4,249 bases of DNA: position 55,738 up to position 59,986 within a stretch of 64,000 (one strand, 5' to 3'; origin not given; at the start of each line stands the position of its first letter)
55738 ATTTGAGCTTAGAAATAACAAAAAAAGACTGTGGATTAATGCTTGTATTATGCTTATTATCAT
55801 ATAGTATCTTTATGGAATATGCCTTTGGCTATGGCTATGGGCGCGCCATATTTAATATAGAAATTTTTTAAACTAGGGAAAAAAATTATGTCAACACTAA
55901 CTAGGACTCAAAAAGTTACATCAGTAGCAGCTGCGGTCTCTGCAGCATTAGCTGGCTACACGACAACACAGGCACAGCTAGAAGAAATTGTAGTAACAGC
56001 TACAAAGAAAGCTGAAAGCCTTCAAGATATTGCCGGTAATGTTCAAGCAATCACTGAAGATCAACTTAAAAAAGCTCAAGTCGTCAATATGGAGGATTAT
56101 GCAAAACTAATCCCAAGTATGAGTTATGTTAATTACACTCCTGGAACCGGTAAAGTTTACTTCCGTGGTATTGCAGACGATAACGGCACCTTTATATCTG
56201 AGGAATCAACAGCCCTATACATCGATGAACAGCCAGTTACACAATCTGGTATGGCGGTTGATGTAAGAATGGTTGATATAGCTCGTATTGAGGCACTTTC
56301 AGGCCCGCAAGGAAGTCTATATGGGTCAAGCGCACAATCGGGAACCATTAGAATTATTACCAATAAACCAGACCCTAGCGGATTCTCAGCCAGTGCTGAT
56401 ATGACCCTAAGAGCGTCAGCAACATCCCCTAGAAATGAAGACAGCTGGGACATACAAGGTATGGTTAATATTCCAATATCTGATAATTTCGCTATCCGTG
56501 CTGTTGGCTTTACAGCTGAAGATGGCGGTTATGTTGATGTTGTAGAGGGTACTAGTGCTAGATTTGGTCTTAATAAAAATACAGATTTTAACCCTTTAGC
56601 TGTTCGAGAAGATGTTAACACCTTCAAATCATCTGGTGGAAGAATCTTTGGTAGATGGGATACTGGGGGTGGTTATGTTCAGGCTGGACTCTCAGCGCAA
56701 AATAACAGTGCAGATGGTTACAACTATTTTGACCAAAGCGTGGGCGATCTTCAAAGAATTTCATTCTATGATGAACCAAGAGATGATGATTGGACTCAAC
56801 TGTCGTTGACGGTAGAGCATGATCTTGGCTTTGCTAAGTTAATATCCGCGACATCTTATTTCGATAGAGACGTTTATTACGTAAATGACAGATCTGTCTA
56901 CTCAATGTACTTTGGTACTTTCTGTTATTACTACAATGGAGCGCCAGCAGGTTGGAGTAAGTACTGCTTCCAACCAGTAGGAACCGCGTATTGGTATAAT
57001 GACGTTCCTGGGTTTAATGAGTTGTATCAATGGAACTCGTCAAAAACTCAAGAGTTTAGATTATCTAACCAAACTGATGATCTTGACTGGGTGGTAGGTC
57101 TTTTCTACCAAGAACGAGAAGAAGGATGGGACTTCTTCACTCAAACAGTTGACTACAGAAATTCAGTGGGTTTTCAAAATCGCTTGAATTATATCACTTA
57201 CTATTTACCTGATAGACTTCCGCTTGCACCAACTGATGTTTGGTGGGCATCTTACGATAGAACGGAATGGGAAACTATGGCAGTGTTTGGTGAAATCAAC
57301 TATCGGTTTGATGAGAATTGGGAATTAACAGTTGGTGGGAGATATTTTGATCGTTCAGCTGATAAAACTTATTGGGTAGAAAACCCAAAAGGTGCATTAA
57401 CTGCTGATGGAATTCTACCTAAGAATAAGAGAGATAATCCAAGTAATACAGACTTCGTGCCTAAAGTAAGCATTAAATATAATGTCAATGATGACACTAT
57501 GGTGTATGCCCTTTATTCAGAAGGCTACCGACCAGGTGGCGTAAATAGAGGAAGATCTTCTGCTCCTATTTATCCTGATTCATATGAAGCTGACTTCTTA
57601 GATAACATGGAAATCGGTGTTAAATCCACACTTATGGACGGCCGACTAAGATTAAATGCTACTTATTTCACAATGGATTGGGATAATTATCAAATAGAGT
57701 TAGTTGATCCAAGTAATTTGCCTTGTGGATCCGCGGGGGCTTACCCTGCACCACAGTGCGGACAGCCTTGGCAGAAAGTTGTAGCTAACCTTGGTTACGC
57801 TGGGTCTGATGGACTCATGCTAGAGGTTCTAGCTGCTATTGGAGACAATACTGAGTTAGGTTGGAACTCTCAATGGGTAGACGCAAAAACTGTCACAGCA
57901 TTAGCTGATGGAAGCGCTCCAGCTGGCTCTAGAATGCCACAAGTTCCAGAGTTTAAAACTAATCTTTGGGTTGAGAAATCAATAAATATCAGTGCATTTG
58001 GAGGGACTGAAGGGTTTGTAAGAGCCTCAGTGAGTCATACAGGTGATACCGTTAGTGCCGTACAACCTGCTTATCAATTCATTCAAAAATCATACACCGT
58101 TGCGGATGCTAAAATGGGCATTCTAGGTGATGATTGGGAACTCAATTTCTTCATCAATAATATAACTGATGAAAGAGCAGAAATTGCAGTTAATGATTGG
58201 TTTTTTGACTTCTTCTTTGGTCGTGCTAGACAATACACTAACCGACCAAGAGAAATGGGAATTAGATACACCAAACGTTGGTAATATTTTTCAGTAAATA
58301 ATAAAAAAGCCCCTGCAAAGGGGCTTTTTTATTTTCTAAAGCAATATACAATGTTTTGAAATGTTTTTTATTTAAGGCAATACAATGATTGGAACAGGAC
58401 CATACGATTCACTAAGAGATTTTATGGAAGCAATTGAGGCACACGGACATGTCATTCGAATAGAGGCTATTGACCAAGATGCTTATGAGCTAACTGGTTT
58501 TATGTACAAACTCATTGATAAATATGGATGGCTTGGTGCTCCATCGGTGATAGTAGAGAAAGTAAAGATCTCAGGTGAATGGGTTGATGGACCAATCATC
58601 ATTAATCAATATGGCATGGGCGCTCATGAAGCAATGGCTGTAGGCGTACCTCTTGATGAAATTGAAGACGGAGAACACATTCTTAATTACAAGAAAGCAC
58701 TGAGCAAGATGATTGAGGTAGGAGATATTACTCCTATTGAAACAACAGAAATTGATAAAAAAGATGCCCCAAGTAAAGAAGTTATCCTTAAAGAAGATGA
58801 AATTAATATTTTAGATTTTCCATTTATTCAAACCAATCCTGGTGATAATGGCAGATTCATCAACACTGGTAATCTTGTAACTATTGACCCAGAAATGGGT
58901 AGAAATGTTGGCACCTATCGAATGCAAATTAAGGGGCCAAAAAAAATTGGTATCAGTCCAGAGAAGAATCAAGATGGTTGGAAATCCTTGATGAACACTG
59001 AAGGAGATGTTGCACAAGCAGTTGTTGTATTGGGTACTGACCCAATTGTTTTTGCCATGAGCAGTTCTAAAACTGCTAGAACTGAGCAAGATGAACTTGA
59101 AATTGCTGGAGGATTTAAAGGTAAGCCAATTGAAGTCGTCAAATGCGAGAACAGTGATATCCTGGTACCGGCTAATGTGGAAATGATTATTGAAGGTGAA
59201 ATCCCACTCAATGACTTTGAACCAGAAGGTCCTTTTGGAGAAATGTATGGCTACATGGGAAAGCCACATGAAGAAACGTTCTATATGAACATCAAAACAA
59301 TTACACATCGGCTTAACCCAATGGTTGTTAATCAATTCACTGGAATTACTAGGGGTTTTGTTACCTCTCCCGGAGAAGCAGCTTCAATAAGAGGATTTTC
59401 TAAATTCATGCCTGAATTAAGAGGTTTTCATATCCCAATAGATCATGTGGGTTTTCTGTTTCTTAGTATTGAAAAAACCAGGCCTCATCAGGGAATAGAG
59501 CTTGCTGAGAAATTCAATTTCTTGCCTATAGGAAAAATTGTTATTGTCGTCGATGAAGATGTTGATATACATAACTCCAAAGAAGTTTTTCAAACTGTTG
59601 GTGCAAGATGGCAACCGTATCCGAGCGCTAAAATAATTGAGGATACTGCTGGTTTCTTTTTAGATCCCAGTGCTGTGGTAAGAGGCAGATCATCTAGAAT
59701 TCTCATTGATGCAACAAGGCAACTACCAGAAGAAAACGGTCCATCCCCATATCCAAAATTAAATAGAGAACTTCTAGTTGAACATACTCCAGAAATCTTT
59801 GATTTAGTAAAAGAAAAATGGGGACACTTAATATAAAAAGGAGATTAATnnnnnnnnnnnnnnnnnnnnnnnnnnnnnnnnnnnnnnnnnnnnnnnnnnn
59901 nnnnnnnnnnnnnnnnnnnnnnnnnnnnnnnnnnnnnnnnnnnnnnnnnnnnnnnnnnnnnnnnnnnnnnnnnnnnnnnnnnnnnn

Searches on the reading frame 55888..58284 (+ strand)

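Call 29: search_protein_families(library=pfam, proteins=[window:55888-58284:+], max_evalue=0.00001)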
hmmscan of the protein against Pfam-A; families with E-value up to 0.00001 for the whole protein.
window:55888-58284:+ (798 aa): 2 families
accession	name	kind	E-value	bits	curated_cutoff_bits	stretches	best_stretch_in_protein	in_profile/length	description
PF00593.30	TonB_dep_Rec_b-barrel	-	3.1e-30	106.8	27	1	262-759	16-436/436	TonB dependent receptor-like, beta-barrel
PF07715.20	Plug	-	1.6e-13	51.5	23.9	1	45-153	2-107/107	TonB-dependent Receptor Plug Domain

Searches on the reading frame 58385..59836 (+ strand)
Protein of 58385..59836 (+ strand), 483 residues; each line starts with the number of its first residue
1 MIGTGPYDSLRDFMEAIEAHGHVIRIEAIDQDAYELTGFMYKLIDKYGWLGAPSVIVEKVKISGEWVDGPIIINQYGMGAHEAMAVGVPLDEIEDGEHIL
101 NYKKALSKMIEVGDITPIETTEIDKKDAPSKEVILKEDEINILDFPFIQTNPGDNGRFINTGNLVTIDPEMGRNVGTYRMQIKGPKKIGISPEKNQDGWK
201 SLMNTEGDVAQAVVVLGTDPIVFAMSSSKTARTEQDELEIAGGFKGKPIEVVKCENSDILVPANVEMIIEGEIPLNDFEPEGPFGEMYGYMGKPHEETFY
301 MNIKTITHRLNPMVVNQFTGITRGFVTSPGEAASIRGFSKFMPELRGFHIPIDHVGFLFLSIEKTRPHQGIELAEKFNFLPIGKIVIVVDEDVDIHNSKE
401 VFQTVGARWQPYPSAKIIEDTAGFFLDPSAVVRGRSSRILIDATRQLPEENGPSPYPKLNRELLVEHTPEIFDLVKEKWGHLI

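Call 29: search_protein_families(library=pfam, proteins=[window:58385-59836:+], max_evalue=0.00001)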
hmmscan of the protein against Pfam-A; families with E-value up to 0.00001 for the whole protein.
window:58385-59836:+ (483 aa): 2 families
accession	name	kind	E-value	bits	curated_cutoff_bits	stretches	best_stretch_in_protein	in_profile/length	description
PF01977.22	UbiD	-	9.8e-51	172.3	23.3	1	123-320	3-204/206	3-octaprenyl-4-hydroxybenzoate carboxy-lyase Rift-related domain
PF20696.2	UbiD_C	-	2.7e-16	60.2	24.2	1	330-443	7-127/127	3-octaprenyl-4-hydroxybenzoate carboxy-lyase C-terminal domain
